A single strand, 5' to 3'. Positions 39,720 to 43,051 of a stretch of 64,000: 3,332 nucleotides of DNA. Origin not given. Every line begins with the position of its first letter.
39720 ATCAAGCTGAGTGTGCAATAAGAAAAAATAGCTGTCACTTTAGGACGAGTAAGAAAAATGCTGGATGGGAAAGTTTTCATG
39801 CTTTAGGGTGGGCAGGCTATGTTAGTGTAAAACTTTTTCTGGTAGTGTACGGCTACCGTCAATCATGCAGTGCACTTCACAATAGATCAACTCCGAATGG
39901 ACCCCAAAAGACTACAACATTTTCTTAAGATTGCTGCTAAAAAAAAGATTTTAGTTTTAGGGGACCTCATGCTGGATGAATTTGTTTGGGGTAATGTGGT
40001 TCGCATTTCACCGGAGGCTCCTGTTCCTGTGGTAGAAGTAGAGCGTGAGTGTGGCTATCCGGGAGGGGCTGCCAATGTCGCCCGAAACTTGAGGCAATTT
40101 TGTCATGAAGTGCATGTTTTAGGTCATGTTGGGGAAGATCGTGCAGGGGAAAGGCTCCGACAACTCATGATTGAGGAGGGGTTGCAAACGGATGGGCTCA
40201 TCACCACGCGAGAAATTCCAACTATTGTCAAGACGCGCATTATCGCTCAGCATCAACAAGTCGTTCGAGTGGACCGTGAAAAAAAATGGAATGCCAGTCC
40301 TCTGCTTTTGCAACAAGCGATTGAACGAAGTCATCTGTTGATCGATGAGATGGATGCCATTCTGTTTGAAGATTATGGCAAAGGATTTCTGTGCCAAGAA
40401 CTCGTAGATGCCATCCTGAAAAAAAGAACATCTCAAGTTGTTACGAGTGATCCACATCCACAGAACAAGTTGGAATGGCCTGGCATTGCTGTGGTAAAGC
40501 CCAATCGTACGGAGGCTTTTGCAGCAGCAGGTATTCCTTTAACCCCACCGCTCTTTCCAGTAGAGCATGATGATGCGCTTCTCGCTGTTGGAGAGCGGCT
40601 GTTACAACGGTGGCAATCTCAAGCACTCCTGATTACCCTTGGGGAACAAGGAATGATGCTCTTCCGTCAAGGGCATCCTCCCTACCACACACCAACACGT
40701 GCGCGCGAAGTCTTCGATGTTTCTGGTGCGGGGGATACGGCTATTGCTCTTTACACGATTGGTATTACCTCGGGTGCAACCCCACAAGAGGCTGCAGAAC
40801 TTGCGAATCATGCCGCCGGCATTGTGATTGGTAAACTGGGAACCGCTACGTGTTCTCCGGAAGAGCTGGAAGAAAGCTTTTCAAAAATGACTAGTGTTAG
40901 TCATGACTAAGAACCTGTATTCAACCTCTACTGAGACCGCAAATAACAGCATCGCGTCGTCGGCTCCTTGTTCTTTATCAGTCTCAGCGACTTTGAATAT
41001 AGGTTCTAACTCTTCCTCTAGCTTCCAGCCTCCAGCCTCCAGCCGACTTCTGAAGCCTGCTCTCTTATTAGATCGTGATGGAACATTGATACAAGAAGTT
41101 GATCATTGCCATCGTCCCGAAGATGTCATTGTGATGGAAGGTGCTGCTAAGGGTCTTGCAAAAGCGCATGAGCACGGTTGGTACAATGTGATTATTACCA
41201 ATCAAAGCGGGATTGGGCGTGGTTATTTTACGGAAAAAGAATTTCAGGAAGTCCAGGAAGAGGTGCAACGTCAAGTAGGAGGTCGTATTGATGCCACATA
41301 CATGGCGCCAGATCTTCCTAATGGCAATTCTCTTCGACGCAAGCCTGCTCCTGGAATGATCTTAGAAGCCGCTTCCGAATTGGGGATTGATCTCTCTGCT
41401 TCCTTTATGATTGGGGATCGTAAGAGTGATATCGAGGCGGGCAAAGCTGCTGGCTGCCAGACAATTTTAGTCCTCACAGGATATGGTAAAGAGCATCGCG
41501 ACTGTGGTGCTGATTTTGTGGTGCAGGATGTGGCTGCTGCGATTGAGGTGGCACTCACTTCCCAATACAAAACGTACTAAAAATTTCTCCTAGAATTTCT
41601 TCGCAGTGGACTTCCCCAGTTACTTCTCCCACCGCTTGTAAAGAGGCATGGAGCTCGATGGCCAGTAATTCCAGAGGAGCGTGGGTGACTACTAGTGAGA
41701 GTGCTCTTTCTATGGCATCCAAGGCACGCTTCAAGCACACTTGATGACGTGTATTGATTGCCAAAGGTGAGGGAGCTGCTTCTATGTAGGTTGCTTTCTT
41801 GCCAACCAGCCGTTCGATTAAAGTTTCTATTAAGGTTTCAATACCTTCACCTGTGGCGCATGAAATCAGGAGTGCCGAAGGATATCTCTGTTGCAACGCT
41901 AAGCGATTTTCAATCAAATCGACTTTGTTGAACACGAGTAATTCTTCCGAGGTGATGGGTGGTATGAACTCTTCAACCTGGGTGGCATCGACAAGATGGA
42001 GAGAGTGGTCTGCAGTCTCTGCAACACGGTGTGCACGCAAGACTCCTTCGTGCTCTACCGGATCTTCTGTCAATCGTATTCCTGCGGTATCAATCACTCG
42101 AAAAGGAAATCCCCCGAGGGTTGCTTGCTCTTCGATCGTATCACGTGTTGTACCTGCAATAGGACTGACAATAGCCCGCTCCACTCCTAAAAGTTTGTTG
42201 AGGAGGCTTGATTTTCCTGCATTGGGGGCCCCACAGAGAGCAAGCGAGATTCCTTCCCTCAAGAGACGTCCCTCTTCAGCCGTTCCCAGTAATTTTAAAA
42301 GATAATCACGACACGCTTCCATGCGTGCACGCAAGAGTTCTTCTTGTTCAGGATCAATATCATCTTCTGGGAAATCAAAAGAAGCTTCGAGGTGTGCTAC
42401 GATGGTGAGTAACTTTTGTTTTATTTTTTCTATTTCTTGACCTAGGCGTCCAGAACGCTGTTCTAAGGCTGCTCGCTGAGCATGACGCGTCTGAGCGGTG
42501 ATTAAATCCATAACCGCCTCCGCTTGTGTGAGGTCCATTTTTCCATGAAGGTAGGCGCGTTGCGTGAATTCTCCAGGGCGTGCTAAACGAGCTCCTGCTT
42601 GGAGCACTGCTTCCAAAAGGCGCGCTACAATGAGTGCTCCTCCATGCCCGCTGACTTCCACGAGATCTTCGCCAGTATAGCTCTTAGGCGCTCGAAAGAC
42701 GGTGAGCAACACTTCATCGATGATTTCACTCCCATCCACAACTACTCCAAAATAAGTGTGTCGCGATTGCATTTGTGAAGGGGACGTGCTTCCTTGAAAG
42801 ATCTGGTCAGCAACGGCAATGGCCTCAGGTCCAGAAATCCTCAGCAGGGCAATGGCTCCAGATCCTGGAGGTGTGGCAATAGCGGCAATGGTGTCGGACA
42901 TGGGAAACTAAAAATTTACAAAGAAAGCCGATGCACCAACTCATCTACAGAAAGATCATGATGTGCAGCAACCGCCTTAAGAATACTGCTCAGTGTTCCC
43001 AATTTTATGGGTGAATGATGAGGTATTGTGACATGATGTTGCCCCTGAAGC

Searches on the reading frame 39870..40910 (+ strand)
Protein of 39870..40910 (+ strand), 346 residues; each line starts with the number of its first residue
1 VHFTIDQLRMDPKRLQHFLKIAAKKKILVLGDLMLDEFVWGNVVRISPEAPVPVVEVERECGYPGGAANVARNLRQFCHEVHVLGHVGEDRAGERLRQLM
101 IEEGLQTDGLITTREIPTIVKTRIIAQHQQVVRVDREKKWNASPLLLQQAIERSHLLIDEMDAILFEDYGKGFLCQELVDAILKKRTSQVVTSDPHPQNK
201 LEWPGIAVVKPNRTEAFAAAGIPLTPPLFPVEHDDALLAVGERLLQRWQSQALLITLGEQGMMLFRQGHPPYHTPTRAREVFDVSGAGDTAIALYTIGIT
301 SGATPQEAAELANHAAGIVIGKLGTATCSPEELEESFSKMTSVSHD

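Call 50: search_protein_families(library=pfam, proteins=[window:39870-40910:+], max_evalue=0.0001)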
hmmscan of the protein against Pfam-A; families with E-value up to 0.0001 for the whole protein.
window:39870-40910:+ (346 aa): 1 family
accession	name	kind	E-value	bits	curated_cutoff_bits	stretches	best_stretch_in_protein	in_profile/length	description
PF00294.29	PfkB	-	1.6e-39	136.5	25.8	1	25-331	2-301/302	pfkB family carbohydrate kinase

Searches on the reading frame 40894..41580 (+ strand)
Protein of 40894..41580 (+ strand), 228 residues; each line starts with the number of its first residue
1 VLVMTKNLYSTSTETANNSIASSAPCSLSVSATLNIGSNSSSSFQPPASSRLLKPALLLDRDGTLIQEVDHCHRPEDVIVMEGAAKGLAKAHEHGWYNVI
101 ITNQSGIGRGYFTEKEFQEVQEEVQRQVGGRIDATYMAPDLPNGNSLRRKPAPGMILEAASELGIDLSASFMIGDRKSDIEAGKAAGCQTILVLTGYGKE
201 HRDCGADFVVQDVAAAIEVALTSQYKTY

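Call 50: search_protein_families(library=pfam, proteins=[window:40894-41580:+], max_evalue=0.0001)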
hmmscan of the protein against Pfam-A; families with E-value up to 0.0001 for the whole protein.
window:40894-41580:+ (228 aa): 5 families
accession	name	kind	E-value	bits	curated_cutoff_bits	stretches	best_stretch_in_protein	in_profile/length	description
PF13242.12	Hydrolase_like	-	1.4e-18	67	22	1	148-215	2-74/75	HAD-hyrolase-like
PF13419.12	HAD_2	-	1.6e-10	41.8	23.8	1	148-193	133-178/178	Haloacid dehalogenase-like hydrolase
PF00702.32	Hydrolase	-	9.5e-10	39.6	26.4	1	79-187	98-191/191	haloacid dehalogenase-like hydrolase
PF08645.17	PNK3P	-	1.2e-07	32.1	22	1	60-204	6-142/161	Polynucleotide kinase 3 phosphatase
PF12710.13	HAD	-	6.2e-05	23.9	27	0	64-182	68-187/189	haloacid dehalogenase-like hydrolase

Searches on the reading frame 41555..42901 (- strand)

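Call 50: search_protein_families(library=pfam, proteins=[window:41555-42901:-], max_evalue=0.0001)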
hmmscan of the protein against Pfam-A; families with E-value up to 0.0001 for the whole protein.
window:41555-42901:- (448 aa): 4 families
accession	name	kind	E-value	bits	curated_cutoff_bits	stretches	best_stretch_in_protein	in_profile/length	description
PF12631.12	MnmE_helical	-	1.1e-55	189.5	40.1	1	124-445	1-211/211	MnmE helical domain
PF10396.14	TrmE_N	-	7.2e-41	139.5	29.8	1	4-121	1-117/117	GTP-binding protein TrmE N-terminus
PF01926.29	MMR_HSR1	-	1.4e-21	77.2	21.9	1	220-311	2-91/113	50S ribosome-binding GTPase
PF02421.24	FeoB_N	-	6.1e-10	39.3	27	1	219-311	2-93/156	Ferrous iron transport protein B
